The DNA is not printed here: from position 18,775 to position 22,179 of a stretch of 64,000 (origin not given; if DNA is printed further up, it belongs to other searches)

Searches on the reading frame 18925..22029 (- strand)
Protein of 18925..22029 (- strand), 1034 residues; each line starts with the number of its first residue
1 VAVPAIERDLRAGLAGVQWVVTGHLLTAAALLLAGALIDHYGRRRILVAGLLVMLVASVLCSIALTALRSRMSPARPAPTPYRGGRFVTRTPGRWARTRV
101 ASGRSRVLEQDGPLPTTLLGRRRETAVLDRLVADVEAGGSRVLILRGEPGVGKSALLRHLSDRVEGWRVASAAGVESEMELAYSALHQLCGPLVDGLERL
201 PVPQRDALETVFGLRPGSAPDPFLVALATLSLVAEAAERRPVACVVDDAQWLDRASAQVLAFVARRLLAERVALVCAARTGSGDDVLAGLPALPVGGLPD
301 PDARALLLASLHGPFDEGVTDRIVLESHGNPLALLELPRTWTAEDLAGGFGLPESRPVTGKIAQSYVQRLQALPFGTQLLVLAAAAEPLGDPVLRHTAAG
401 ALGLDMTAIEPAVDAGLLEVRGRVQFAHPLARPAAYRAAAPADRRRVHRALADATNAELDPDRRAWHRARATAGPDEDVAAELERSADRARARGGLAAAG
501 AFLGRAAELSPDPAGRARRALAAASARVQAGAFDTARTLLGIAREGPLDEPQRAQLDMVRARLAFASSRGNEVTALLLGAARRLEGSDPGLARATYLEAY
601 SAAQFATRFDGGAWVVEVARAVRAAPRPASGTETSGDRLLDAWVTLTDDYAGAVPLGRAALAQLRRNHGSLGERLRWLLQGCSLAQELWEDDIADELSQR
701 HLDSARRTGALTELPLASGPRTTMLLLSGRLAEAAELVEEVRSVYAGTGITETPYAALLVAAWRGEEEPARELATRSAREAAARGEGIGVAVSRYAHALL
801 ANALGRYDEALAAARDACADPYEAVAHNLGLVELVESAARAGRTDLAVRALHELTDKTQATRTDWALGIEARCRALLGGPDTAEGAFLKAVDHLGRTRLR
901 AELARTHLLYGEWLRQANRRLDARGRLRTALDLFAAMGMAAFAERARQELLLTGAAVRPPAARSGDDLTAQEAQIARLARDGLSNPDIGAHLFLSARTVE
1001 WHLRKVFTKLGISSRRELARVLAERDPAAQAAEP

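Call 20: search_protein_families(library=pfam, proteins=[window:18925-22029:-], max_evalue=0.001)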
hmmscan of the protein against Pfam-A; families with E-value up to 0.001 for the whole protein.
window:18925-22029:- (1034 aa): 4 families
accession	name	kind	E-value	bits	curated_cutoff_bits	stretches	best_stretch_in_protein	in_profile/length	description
PF13191.12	AAA_16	-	1.4e-19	71.6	32.6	1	118-268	2-160/167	AAA ATPase domain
PF00196.25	GerE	-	6.6e-14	51.7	23.5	1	967-1021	2-56/57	Bacterial regulatory proteins, luxR family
PF07690.21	MFS_1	-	1.1e-07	31.6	33.4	1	2-62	18-80/347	Major Facilitator Superfamily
PF13401.12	AAA_22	-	5e-05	24.1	27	1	140-267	5-107/130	AAA domain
